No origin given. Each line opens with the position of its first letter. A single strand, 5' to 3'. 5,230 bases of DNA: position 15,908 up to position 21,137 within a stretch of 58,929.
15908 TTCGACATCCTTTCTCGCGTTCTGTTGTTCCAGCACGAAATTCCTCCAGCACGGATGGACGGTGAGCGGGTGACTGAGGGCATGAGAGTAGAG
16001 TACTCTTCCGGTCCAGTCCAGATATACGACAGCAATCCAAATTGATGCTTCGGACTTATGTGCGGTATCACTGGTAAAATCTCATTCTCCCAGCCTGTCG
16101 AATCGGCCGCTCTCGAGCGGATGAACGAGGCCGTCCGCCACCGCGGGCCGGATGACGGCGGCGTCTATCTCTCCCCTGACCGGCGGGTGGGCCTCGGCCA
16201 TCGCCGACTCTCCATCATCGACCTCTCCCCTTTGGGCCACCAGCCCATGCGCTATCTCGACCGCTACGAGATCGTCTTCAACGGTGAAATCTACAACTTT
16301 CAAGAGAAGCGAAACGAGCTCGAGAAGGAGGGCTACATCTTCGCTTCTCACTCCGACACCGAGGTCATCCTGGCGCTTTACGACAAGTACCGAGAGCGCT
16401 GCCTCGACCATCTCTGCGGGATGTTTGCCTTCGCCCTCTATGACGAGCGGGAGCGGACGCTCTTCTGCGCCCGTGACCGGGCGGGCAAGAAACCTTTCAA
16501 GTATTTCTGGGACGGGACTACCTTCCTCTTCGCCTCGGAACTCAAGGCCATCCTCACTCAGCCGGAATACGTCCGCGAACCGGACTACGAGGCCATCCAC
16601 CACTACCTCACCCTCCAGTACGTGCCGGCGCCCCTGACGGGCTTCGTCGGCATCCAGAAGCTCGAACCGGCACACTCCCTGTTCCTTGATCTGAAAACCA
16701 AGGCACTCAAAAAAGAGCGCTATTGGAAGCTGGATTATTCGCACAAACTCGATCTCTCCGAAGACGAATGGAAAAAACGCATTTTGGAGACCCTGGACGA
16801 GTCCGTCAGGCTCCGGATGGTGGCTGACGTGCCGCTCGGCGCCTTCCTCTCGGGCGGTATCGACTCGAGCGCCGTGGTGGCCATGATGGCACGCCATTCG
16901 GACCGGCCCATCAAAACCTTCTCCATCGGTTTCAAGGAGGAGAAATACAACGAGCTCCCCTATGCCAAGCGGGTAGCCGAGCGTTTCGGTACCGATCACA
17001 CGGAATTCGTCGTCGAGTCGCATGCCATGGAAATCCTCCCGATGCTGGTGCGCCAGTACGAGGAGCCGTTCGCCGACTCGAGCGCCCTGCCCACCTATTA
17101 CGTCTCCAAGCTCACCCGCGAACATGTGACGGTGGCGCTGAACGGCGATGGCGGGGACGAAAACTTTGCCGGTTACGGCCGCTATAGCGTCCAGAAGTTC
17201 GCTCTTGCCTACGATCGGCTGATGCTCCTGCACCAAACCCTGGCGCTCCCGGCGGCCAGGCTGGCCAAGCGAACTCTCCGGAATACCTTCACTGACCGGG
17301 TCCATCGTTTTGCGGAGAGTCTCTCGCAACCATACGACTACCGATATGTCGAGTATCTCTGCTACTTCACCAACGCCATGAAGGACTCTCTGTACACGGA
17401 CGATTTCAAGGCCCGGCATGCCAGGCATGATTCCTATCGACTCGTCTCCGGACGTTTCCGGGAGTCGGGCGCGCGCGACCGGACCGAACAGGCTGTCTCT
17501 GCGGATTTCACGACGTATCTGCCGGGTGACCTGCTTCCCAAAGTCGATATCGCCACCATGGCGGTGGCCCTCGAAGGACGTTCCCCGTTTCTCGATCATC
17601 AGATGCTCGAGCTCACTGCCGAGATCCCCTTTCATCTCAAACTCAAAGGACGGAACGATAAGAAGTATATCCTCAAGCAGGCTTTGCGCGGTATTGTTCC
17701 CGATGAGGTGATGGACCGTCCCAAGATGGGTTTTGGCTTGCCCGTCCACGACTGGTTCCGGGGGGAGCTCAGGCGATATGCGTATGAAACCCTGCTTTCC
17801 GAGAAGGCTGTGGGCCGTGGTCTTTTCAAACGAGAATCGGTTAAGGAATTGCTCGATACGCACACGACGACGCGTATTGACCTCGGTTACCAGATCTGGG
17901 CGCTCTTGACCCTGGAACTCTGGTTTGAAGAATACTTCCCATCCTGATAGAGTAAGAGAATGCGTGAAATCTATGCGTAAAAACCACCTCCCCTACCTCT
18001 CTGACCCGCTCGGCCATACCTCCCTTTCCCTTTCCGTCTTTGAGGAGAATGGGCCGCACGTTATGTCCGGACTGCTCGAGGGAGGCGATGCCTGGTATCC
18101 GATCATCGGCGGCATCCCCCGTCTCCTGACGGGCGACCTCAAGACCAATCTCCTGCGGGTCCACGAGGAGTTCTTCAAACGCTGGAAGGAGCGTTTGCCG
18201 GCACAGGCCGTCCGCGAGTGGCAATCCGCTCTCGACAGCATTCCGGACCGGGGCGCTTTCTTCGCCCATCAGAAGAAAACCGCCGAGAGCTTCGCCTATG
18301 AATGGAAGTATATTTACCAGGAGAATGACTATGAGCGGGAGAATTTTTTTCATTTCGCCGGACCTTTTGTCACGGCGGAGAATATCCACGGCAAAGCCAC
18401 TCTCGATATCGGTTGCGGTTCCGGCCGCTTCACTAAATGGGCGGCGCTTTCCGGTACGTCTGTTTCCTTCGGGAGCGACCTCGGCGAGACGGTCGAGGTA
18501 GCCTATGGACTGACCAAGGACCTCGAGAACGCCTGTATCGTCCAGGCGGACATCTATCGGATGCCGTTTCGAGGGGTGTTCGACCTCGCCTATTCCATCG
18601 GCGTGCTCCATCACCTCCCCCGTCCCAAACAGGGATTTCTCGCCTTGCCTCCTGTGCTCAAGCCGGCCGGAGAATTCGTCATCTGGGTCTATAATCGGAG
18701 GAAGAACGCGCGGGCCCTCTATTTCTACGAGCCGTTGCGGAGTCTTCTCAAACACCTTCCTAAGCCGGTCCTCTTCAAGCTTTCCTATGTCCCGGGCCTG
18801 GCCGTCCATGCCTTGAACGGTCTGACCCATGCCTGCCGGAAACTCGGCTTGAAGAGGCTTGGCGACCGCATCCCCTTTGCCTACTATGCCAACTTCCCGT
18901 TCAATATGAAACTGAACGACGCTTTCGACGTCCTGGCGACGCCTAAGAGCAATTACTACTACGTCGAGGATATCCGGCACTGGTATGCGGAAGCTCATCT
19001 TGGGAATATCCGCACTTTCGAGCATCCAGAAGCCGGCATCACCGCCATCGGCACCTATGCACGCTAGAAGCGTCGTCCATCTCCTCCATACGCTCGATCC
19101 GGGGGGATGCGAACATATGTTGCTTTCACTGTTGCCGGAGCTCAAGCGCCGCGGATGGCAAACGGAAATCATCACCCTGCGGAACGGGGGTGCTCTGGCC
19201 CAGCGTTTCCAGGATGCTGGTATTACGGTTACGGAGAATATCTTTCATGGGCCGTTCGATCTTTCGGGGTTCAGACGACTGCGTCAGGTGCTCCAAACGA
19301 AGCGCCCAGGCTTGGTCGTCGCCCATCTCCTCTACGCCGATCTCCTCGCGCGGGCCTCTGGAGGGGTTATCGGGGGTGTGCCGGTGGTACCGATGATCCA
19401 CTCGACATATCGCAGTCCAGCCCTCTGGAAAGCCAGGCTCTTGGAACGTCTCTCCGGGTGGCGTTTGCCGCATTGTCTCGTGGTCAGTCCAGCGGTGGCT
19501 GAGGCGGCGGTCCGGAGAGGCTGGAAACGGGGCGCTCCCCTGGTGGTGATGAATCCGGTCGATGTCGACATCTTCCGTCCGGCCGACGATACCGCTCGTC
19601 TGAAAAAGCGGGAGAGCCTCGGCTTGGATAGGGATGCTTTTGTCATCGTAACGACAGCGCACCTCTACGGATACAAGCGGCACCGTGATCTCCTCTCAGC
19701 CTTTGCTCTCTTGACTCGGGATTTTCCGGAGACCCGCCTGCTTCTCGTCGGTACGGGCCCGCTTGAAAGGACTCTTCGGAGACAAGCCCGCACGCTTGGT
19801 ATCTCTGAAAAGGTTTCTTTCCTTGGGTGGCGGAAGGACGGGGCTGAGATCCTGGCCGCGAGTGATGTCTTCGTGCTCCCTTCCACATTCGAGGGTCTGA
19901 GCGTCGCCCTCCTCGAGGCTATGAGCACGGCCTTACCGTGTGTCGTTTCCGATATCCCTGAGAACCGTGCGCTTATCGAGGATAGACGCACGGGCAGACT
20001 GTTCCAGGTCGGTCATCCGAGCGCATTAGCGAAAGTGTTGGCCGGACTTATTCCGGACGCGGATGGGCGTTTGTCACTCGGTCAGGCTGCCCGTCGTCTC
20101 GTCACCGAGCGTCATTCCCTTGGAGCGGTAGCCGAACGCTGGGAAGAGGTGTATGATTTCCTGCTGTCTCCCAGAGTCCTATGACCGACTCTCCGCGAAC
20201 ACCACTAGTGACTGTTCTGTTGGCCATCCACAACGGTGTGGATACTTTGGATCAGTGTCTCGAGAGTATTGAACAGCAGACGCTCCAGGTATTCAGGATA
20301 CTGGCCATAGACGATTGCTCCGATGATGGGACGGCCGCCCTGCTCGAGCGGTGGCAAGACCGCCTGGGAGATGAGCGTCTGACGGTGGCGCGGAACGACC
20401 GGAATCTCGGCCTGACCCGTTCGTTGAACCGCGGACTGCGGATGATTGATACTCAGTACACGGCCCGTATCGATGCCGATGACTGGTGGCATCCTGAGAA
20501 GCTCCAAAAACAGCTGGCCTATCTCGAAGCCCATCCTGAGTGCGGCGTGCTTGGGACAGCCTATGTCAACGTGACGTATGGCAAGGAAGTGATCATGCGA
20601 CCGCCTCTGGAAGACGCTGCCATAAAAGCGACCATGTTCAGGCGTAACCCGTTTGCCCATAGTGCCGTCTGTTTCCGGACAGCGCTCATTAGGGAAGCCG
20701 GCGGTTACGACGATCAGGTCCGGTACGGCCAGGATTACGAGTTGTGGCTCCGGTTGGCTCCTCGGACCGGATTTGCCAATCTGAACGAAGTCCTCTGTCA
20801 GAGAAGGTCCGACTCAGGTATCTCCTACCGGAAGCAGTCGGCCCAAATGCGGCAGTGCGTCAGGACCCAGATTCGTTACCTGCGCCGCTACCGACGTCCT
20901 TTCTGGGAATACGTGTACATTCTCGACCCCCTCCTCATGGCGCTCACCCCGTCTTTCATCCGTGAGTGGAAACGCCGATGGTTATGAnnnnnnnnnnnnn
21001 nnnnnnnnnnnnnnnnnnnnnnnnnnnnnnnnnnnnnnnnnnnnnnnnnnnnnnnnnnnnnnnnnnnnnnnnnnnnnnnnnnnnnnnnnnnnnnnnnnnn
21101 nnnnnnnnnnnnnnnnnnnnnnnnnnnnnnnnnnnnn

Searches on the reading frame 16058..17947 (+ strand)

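Call 31: search_protein_families(library=pfam, proteins=[window:16058-17947:+], max_evalue=0.0001)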
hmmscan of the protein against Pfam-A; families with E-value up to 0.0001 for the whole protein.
window:16058-17947:+ (629 aa): 4 families
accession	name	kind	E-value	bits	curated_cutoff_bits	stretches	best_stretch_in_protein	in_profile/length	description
PF00733.27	Asn_synthase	-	7.4e-105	351.9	21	1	242-624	2-354/354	Asparagine synthase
PF13537.11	GATase_7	-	3.7e-43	146.9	25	1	48-166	1-122/123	Glutamine amidotransferase domain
PF13522.11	GATase_6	-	3.6e-38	131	27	1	31-161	1-130/130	Glutamine amidotransferase domain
PF12481.13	DUF3700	-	9.7e-05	22.4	27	0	113-154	123-164/228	Aluminium induced protein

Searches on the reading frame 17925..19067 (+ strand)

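Call 72: search_protein_families(library=pfam, proteins=[window:17925-19067:+], max_evalue=0.0001)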
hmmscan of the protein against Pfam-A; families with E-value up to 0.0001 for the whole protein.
window:17925-19067:+ (380 aa): 6 families
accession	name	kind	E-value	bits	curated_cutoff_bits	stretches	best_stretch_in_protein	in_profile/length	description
PF08241.18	Methyltransf_11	-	2.4e-13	50.9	21.2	1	160-253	1-95/95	Methyltransferase domain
PF13649.12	Methyltransf_25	-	1.8e-09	38.6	27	1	160-249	2-97/97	Methyltransferase domain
PF13847.12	Methyltransf_31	-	7e-09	36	27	1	156-257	4-113/145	Methyltransferase domain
PF08242.18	Methyltransf_12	-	8e-08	33.4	30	1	160-250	1-97/98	Methyltransferase domain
PF13489.12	Methyltransf_23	-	1.3e-06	28.7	27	1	152-263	19-127/164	Methyltransferase domain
PF08003.17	Methyltransf_9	-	3.1e-05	23.5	23.8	1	153-253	113-217/315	Protein of unknown function (DUF1698)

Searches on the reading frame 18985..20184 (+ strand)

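Call 31: search_protein_families(library=pfam, proteins=[window:18985-20184:+], max_evalue=0.0001)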
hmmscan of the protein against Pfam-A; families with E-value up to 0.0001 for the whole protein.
window:18985-20184:+ (399 aa): 5 families
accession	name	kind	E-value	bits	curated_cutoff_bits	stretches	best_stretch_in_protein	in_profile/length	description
PF00534.26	Glycos_transf_1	-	1e-31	110.2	26.4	1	207-371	4-171/172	Glycosyl transferases group 1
PF13692.12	Glyco_trans_1_4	-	3.3e-31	108.9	27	1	219-356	2-140/142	Glycosyl transferases group 1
PF13439.12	Glyco_transf_4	-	5.4e-17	62.8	28.5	1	39-195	1-169/170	Glycosyltransferase Family 4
PF13579.12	Glyco_trans_4_4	-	6.2e-14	53.1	29.7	1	40-190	1-157/158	Glycosyl transferase 4-like domain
PF16994.11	Glyco_trans_4_5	-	3.2e-05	24.2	26.6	1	27-85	2-60/172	Glycosyl-transferase family 4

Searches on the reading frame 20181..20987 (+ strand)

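Call 31: search_protein_families(library=pfam, proteins=[window:20181-20987:+], max_evalue=0.0001)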
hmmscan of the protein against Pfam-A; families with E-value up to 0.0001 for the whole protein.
window:20181-20987:+ (268 aa): 3 families
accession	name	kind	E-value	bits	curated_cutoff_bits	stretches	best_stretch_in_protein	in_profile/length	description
PF00535.33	Glycos_transf_2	-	2.6e-29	102.7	23.3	1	11-133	1-121/168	Glycosyl transferase family 2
PF13641.12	Glyco_tranf_2_3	-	1.4e-13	51.9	27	1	21-193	14-195/230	Glycosyltransferase like family 2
PF10111.15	Glyco_tranf_2_2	-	1.2e-09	38.5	27.3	1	28-199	17-206/276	Glycosyltransferase like family 2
